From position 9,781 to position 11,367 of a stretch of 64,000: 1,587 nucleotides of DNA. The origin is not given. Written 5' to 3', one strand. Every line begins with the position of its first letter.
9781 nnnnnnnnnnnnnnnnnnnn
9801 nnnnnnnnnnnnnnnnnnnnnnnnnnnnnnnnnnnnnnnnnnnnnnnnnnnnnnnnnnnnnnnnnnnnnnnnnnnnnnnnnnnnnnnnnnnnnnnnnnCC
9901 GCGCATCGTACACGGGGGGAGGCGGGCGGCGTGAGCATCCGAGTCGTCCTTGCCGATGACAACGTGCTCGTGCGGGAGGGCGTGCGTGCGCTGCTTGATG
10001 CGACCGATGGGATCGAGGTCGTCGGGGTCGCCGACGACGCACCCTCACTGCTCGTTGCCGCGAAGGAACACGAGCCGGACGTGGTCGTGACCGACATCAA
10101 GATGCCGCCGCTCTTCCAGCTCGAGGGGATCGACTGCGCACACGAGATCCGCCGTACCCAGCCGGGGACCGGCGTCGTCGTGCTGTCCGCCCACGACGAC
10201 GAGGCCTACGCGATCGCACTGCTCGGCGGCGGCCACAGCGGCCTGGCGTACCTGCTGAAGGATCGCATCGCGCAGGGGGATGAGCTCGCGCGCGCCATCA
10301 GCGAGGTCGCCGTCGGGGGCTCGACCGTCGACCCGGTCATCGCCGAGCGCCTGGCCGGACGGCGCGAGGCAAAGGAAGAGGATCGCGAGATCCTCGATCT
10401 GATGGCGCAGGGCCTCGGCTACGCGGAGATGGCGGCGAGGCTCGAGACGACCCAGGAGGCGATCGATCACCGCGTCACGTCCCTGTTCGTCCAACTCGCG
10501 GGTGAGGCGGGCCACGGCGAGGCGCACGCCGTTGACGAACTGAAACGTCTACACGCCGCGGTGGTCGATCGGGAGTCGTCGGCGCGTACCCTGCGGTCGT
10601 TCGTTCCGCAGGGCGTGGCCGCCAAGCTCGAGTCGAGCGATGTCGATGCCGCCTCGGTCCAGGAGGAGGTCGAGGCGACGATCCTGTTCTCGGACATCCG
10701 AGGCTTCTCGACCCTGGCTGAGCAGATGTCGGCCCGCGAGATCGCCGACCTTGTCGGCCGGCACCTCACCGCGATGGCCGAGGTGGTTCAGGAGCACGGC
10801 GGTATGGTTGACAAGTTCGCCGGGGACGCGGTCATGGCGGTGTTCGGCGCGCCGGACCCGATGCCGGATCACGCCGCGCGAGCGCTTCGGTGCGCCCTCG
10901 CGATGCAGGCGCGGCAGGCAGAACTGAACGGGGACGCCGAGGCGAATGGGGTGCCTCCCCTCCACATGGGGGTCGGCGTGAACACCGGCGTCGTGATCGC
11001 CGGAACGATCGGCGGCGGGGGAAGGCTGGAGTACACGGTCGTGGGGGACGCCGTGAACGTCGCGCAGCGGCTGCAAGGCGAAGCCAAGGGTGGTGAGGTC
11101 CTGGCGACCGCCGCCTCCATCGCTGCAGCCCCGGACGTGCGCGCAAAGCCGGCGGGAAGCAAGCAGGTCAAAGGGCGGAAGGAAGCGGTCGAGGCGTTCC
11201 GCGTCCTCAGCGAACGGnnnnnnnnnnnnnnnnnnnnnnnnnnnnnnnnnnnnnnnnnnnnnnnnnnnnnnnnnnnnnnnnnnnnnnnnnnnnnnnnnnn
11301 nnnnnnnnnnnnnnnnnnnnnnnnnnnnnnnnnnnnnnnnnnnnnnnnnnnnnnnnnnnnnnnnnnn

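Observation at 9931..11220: Complete NarL-type response regulator (REC + LuxR HTH) fused to a class III nucleotide cyclase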

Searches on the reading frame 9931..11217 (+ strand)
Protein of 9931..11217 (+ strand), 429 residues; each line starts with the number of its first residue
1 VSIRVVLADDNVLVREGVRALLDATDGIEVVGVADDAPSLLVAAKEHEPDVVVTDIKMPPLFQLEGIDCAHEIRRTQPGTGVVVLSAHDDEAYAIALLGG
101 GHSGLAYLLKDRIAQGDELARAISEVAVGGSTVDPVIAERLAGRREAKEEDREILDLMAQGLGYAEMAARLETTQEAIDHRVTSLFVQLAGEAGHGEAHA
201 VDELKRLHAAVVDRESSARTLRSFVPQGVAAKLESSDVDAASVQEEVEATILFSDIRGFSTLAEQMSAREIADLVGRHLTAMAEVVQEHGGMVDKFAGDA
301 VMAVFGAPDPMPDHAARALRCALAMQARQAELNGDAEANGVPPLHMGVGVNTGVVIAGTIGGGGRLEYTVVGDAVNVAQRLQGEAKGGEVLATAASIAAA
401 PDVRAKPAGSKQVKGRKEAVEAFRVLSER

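Call 3: search_protein_families(library=pfam, proteins=[window:9931-11217:+], max_evalue=1)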
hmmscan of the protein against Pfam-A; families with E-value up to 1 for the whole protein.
window:9931-11217:+ (429 aa): 4 families
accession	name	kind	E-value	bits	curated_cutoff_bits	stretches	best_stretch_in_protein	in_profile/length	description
PF00211.25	Guanylate_cyc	-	1.8e-25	90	21.9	1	244-419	4-176/183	Adenylate and Guanylate cyclase catalytic domain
PF00072.30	Response_reg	-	2.6e-18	66.6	30.2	1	5-104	1-95/111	Response regulator receiver domain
PF13936.12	HTH_38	-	0.0003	20.9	27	0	262-278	17-33/44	Helix-turn-helix domain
PF08281.18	Sigma70_r4_2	-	0.002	18.2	25.7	1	149-182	13-47/54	Sigma-70, region 4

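Call 4: search_protein_families(library=ncbifam, proteins=[window:9931-11217:+], max_evalue=1)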
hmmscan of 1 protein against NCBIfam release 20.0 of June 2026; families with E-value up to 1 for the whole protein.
window:9931-11217:+ (429 aa): 58 families (the best 25 are shown)
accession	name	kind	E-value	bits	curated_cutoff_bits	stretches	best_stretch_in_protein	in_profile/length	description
NF052445.1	RespRegMctR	equivalog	5.1e-28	97.9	300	1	3-179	2-177/205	two-component system response regulator MctR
NF047785.1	respo_reg_MadR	equivalog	1.8e-22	79.7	300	1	3-188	1-190/209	MadR family response regulator transcription factor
NF007935.0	PRK10651.1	equivalog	7.2e-19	67.8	250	1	4-185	8-194/216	two-component system response regulator NarL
NF007018.1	PRK09483.1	equivalog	3.8e-18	65.9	280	1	3-159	2-151/217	UvrY/SirA/GacA family response regulator transcription factor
NF011896.0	PRK15369.1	equivalog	1.3e-16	60.8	242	1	2-181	3-185/211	two component system response regulator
NF007708.0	PRK10403.1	equivalog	1.8e-15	57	343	1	2-185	6-192/215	nitrate/nitrite response regulator protein NarP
NF007685.0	PRK10360.1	equivalog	6.2e-14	52.3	258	1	3-180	2-171/196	response regulator transcription factor UhpA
NF001965.0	PRK00742.1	subfamily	1.8e-13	50.5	293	1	1-93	2-90/357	chemotaxis-specific protein-glutamate methyltransferase CheB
NF008677.0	PRK11697.1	equivalog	1.1e-10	41.2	246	1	3-111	2-102/238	two-component system response regulator BtsR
NF009206.0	PRK12555.1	subfamily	1.1e-10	41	342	1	3-92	1-87/340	chemotaxis-specific protein-glutamate methyltransferase CheB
NF008098.0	PRK10840.1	equivalog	2e-10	40.5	235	1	3-190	4-194/216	response regulator transcription factor RcsB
TIGR02875.1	spore_0_A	equivalog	7.4e-10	38.5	200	1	2-93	2-92/262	sporulation transcription factor Spo0A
TIGR01818.1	ntrC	equivalog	2.9e-09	36.2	558.6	1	6-101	2-92/463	nitrogen regulation protein NR(I)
TIGR03903.1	TOMM_kin_cyc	equivalog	5.8e-09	34.3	705.75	1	267-429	310-466/1267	TOMM system kinase/cyclase fusion protein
NF006900.1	PRK09390.1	equivalog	1.2e-08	34.8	255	1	4-162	6-158/203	response regulator FixJ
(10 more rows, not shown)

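Call 5: find_homologous_proteins(query=window:9931-11217:+, max_evalue=0.00001)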
Query window:9931-11217:+ (429 aa): 6364 proteins with E <= 0.00001 among 8000 candidates; the best 120 are listed.
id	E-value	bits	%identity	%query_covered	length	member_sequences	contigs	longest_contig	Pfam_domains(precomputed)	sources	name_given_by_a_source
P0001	1.2e-264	896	100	100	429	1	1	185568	PF00211.26,PF00072.31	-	-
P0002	3.6e-218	743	70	95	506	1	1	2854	PF00211.26,PF00072.31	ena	-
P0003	3.6e-200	683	79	99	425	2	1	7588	PF00211.26,PF00072.31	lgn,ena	-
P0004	3.4e-197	674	76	99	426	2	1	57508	PF00211.26,PF00072.31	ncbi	ncbi:MAG: adenylate/guanylate cyclase domain-containing protein [Actinomycetota bacterium]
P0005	1.1e-196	672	78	99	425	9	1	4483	PF00211.26,PF00072.31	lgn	-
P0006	1.6e-196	671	75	100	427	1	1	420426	PF00211.26,PF00072.31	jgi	jgi:class 3 adenylate cyclase/DNA-binding NarL/FixJ family response regulator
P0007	6.7e-195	666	76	99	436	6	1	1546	PF00211.26,PF00072.31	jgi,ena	jgi:class 3 adenylate cyclase/DNA-binding NarL/FixJ family response regulator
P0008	1.0e-193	662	75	99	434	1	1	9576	PF00211.26,PF00072.31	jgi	jgi:class 3 adenylate cyclase/DNA-binding NarL/FixJ family response regulator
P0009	6.6e-193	660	75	99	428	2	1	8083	PF00211.26,PF00072.31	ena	-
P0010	1.4e-192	658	74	99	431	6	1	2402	PF00211.26,PF00072.31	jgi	jgi:class 3 adenylate cyclase/DNA-binding NarL/FixJ family response regulator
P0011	1.4e-192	658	74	100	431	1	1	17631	PF00211.26,PF00072.31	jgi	jgi:adenylate cyclase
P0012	1.7e-192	658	74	99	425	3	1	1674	PF00211.26,PF00072.31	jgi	jgi:class 3 adenylate cyclase/ActR/RegA family two-component response regulator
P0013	1.9e-192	658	76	99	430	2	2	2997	PF00211.26,PF00072.31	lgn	-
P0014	2.2e-192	658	74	99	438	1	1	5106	PF00211.26,PF00072.31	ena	-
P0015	2.9e-192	657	73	100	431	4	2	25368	PF00211.26,PF00072.31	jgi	jgi:adenylate cyclase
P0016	3.9e-192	657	75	99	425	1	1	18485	PF00211.26,PF00072.31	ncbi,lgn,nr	ncbi:MAG: response regulator [Actinobacteria bacterium]|nr:response regulator [Actinomycetota bacter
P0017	6.5e-192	656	75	99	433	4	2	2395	PF00211.26,PF00072.31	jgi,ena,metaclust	metaclust:\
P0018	8.2e-192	656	74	99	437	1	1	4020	PF00211.26,PF00072.31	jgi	jgi:adenylate cyclase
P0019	8.4e-192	656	74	99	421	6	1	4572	PF00211.26,PF00072.31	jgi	-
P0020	8.9e-192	656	73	99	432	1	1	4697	PF00211.26,PF00072.31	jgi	jgi:class 3 adenylate cyclase/ActR/RegA family two-component response regulator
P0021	9.8e-192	656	75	99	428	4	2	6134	PF00211.26,PF00072.31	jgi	jgi:adenylate cyclase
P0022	1.6e-191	655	74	99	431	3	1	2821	PF00211.26,PF00072.31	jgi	jgi:class 3 adenylate cyclase/DNA-binding response OmpR family regulator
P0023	1.6e-191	655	74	99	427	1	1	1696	PF00211.26,PF00072.31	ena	-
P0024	1.8e-191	655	74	99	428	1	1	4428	PF00211.26,PF00072.31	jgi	jgi:adenylate cyclase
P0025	2.6e-191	654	73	99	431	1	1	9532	PF00211.26,PF00072.31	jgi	jgi:class 3 adenylate cyclase/FixJ family two-component response regulator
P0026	5.3e-191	653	73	100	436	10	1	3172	PF00211.26,PF00072.31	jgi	-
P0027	2.9e-190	651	73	100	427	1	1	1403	PF00211.26,PF00072.31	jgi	jgi:class 3 adenylate cyclase/CheY-like chemotaxis protein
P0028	2.9e-190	651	73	100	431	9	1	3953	PF00211.26,PF00072.31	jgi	jgi:class 3 adenylate cyclase/DNA-binding NarL/FixJ family response regulator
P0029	3.0e-190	651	74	100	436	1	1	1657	PF00211.26,PF00072.31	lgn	-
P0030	3.1e-190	651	75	100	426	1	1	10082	PF00211.26,PF00072.31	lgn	-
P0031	3.2e-190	651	74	99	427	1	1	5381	PF00211.26,PF00072.31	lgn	-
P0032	3.3e-190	651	74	100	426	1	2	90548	PF00211.26,PF00072.31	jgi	jgi:class 3 adenylate cyclase/DNA-binding NarL/FixJ family response regulator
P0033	4.2e-190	650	74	99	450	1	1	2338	PF00211.26,PF00072.31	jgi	jgi:class 3 adenylate cyclase/DNA-binding NarL/FixJ family response regulator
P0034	4.7e-190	650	73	99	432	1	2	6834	PF00211.26,PF00072.31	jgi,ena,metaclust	metaclust:\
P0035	4.7e-190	650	74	98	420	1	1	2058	PF00211.26,PF00072.31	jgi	jgi:class 3 adenylate cyclase/ActR/RegA family two-component response regulator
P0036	5.2e-190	650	73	99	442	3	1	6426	PF00211.26,PF00072.31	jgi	jgi:adenylate cyclase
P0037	6.9e-190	650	74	99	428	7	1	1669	PF00211.26,PF00072.31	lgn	-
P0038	9.1e-190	649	75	99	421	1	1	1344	PF00211.26,PF00072.31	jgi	jgi:class 3 adenylate cyclase/ActR/RegA family two-component response regulator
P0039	1.4e-189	649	75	99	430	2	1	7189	PF00211.26,PF00072.31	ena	-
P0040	1.7e-189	648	74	99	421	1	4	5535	PF00211.26,PF00072.31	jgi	jgi:adenylate cyclase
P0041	2.1e-189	648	74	100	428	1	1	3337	PF00211.26,PF00072.31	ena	-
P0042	2.2e-189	648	74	100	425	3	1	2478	PF00211.26,PF00072.31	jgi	jgi:class 3 adenylate cyclase/DNA-binding NarL/FixJ family response regulator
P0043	3.8e-189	647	73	100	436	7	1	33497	PF00211.26,PF00072.31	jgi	-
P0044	4.3e-189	647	74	98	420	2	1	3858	PF00211.26,PF00072.31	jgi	jgi:class 3 adenylate cyclase/DNA-binding NarL/FixJ family response regulator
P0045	6.2e-189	646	74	99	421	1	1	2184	PF00211.26,PF00072.31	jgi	-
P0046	6.7e-189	646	74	99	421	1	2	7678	PF00211.26,PF00072.31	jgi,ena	jgi:class 3 adenylate cyclase/FixJ family two-component response regulator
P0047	7.8e-189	646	73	99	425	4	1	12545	PF00211.26,PF00072.31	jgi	jgi:class 3 adenylate cyclase/DNA-binding NarL/FixJ family response regulator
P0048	1.0e-188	646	74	99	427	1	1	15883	PF00211.26,PF00072.31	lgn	-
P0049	1.1e-188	646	74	99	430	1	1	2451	PF00211.26,PF00072.31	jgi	jgi:adenylate cyclase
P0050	1.2e-188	645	74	99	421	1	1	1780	PF00211.26,PF00072.31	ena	-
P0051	1.6e-188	645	74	99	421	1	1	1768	PF00211.26,PF00072.31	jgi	jgi:adenylate cyclase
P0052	1.8e-188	645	74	99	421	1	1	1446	PF00211.26,PF00072.31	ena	-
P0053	1.9e-188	645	74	99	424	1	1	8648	PF00211.26,PF00072.31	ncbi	ncbi:MAG: adenylate/guanylate cyclase domain-containing protein [Actinomycetota bacterium]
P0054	1.9e-188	645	73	99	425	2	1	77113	PF00211.26,PF00072.31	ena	-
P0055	2.0e-188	645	74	99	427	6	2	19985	PF00211.26,PF00072.31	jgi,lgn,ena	-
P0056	2.1e-188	645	75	99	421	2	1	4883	PF00211.26,PF00072.31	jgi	jgi:adenylate cyclase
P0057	2.3e-188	645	73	99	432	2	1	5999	PF00211.26,PF00072.31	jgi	jgi:class 3 adenylate cyclase/ActR/RegA family two-component response regulator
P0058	2.7e-188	644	73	99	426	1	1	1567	PF00211.26,PF00072.31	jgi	jgi:class 3 adenylate cyclase/CheY-like chemotaxis protein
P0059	2.7e-188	644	74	99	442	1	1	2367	PF00211.26,PF00072.31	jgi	jgi:class 3 adenylate cyclase/DNA-binding NarL/FixJ family response regulator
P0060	2.7e-188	644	74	99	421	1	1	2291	PF00211.26,PF00072.31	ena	-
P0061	3.4e-188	644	73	100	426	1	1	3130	PF00211.26,PF00072.31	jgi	jgi:class 3 adenylate cyclase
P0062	3.5e-188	644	74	99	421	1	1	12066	PF00211.26,PF00072.31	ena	-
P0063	3.6e-188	644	73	100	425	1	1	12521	PF00211.26,PF00072.31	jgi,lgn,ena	jgi:class 3 adenylate cyclase/ActR/RegA family two-component response regulator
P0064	4.1e-188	644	74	100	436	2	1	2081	PF00211.26,PF00072.31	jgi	jgi:adenylate cyclase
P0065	4.1e-188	644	73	99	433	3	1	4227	PF00211.26,PF00072.31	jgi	jgi:class 3 adenylate cyclase/ActR/RegA family two-component response regulator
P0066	5.1e-188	643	73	100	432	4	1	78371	PF00211.26,PF00072.31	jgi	-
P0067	5.7e-188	643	74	99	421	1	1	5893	PF00211.26,PF00072.31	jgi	jgi:class 3 adenylate cyclase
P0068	6.1e-188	643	74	99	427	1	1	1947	PF00211.26,PF00072.31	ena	-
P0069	6.1e-188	643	74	100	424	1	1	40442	PF00211.26,PF00072.31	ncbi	ncbi:MAG: adenylate/guanylate cyclase domain-containing protein [Actinomycetota bacterium]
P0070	7.0e-188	643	73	99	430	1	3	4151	PF00211.26,PF00072.31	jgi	jgi:class 3 adenylate cyclase/FixJ family two-component response regulator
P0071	7.6e-188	643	74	99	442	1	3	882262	PF00211.26,PF00072.31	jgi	jgi:adenylate cyclase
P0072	8.3e-188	643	74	99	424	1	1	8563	PF00211.26,PF00072.31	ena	-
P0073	8.7e-188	643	73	99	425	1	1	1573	PF00211.26,PF00072.31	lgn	-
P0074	9.6e-188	643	74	100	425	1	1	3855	PF00211.26,PF00072.31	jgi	jgi:class 3 adenylate cyclase/DNA-binding NarL/FixJ family response regulator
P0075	1.0e-187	642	73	99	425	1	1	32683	PF00211.26,PF00072.31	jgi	jgi:class 3 adenylate cyclase/DNA-binding NarL/FixJ family response regulator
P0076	1.1e-187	642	72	99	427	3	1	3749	PF00211.26,PF00072.31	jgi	-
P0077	1.3e-187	642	73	99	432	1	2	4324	PF00211.26,PF00072.31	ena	-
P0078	1.4e-187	642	73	99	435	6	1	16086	PF00211.26,PF00072.31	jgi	jgi:adenylate cyclase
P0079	1.7e-187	642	71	99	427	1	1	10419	PF00211.26,PF00072.31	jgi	jgi:adenylate cyclase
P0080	2.1e-187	641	74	99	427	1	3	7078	PF00211.26,PF00072.31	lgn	-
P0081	2.2e-187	641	73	99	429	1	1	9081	PF00211.26,PF00072.31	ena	-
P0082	2.5e-187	641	73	99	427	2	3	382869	PF00211.26,PF00072.31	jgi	jgi:adenylate cyclase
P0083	2.5e-187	641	74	100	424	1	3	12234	PF00211.26,PF00072.31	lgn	-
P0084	2.7e-187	641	73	99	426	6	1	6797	PF00211.26,PF00072.31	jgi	-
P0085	2.8e-187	641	72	99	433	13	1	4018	PF00211.26,PF00072.31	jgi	jgi:adenylate cyclase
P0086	3.3e-187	641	73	99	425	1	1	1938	PF00211.26,PF00072.31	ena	-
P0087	3.5e-187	641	73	99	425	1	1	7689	PF00211.26,PF00072.31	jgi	-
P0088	4.7e-187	640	72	99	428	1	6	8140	PF00211.26,PF00072.31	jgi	jgi:adenylate cyclase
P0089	6.1e-187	640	73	99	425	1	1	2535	PF00211.26,PF00072.31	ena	-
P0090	6.3e-187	640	74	99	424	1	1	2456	PF00211.26,PF00072.31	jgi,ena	-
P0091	6.5e-187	640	73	99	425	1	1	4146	PF00211.26,PF00072.31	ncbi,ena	-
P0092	8.8e-187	639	72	99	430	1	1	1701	PF00211.26,PF00072.31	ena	-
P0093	8.9e-187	639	73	99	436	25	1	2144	PF00211.26,PF00072.31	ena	-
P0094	9.1e-187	639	74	99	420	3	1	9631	PF00211.26,PF00072.31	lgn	-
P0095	9.7e-187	639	72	99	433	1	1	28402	PF00211.26,PF00072.31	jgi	jgi:class 3 adenylate cyclase/CheY-like chemotaxis protein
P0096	1.0e-186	639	74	99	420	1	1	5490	PF00211.26,PF00072.31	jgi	jgi:adenylate cyclase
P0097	1.2e-186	639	73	99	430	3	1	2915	PF00211.26,PF00072.31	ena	-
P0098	1.4e-186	639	73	99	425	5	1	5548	PF00211.26,PF00072.31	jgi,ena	-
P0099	1.5e-186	639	73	99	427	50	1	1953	PF00211.26,PF00072.31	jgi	jgi:adenylate cyclase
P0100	1.6e-186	639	73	99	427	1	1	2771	PF00211.26,PF00072.31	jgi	jgi:adenylate cyclase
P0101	1.7e-186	638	71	100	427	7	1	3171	PF00211.26,PF00072.31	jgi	jgi:class 3 adenylate cyclase/ActR/RegA family two-component response regulator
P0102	1.9e-186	638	72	99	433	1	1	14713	PF00211.26,PF00072.31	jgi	jgi:adenylate cyclase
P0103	2.0e-186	638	74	99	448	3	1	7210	PF00211.26,PF00072.31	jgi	jgi:adenylate cyclase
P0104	2.5e-186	638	72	99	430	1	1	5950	PF00211.26,PF00072.31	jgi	jgi:class 3 adenylate cyclase/ActR/RegA family two-component response regulator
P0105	2.6e-186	638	72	99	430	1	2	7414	PF00211.26,PF00072.31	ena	-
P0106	2.7e-186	638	73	99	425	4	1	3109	PF00211.26,PF00072.31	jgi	jgi:adenylate cyclase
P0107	3.0e-186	638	73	99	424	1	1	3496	PF00211.26,PF00072.31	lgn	-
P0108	3.0e-186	638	73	99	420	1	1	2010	PF00211.26,PF00072.31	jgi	jgi:class 3 adenylate cyclase/ActR/RegA family two-component response regulator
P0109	3.2e-186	638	72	99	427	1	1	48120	PF00211.26,PF00072.31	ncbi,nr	ncbi:MAG TPA: adenylate/guanylate cyclase domain-containing protein [Actinomycetota bacterium]|nr:ad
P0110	3.3e-186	637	73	99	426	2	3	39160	PF00211.26,PF00072.31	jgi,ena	-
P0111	3.7e-186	637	74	99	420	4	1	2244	PF00211.26,PF00072.31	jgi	jgi:class 3 adenylate cyclase/DNA-binding NarL/FixJ family response regulator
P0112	4.2e-186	637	72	99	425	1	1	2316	PF00211.26,PF00072.31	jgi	-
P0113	4.4e-186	637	72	99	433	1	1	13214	PF00211.26,PF00072.31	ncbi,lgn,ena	ncbi:MAG TPA: adenylate/guanylate cyclase domain-containing protein [Actinomycetota bacterium]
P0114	4.5e-186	637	72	100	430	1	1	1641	PF00211.26,PF00072.31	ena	-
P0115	4.6e-186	637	73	99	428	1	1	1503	PF00211.26,PF00072.31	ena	-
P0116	4.6e-186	637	71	100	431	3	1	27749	PF00211.26,PF00072.31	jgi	jgi:class 3 adenylate cyclase/ActR/RegA family two-component response regulator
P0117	5.3e-186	637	71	99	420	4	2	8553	PF00211.26,PF00072.31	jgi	jgi:class 3 adenylate cyclase/ActR/RegA family two-component response regulator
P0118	5.8e-186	637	73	99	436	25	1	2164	PF00211.26,PF00072.31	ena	-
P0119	5.9e-186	637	73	99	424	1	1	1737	PF00211.26,PF00072.31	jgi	-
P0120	7.4e-186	636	73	99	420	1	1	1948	PF00211.26,PF00072.31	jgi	jgi:adenylate cyclase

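Call 19: predict_structure(alignment_id=A1)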
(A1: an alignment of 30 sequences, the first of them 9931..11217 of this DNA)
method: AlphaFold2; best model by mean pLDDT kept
length: 429 residues; sequences in the alignment: 30
mean_pLDDT: 77.1   pTM: 0.49
mean pLDDT of the five models: 77.1, 75.7, 74.0, 65.3, 59.0
residues with pLDDT >= 90: 116; 70-90: 191; 50-70: 81; < 50: 41
segments of 3 or more residues with pLDDT < 50: 59-62, 144-146, 196-198, 211-228, 361-365
pLDDT, mean of each block of 10 residues (from residue 1): 83 61 84 85 92 72 65 87 81 69 81 75 88 75 53 71 69 78 69 52 52 39 46 52 79 86 75 81 91 79 88 96 95 88 92 84 56 89 93 97 96 84 89
secondary structure, 60 per line:
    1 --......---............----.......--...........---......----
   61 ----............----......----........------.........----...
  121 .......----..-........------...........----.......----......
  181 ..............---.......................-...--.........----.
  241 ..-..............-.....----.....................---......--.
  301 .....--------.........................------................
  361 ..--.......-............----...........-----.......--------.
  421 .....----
elements in order: E3-8 H12-23 E28-34 H37-47 E51-56 H65-76 E81-86 H91-98 E105-109 H110-113 H118-127 H135-142 H149-159 H164-170 H175-194 H198-220 H227-235 E244-257 H259-263 H268-288 E292-297 E300-305 H314-338 E345-362 E365-371 H373-384 E389-393 H394-399 E405-411 E420-425

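Call 21: search_protein_representatives(protein=window:9931-11217:+)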
Query: 429 residues. Proteins with E-value up to 0.001 (for the whole library): 185572; up to 1e-10: 76997; up to 1e-30: 4965. The best 150 are listed.
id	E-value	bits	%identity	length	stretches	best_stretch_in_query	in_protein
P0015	9.2e-193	657.4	74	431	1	1-427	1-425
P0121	2.7e-139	481.4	71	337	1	2-336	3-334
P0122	2.4e-122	425.6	76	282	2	1-172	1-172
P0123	1.7e-108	379.9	48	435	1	3-425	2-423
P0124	9.6e-104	364.3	43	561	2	3-425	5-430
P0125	1.9e-98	346.9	65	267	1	158-426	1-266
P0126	3.3e-98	346.1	47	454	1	3-426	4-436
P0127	4.9e-94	332.4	64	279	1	1-281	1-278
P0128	1.0e-81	291.9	69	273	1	84-310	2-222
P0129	1.7e-80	287.8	47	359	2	3-142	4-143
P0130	3.1e-80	286.9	65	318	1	211-425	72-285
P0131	5.1e-77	276.3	65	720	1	213-425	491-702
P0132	5.7e-77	276.2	76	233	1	2-180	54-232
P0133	9.9e-77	275.4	74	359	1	14-195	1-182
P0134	2.4e-76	274.1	65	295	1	7-230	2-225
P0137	5.5e-72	259.8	61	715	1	212-425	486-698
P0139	6.4e-68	246.4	45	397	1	3-310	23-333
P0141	3.5e-67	244.0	59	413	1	211-425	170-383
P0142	8.3e-67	242.7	61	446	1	211-425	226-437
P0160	2.0e-51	192.1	46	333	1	1-321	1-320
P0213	1.9e-43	165.8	41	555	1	116-424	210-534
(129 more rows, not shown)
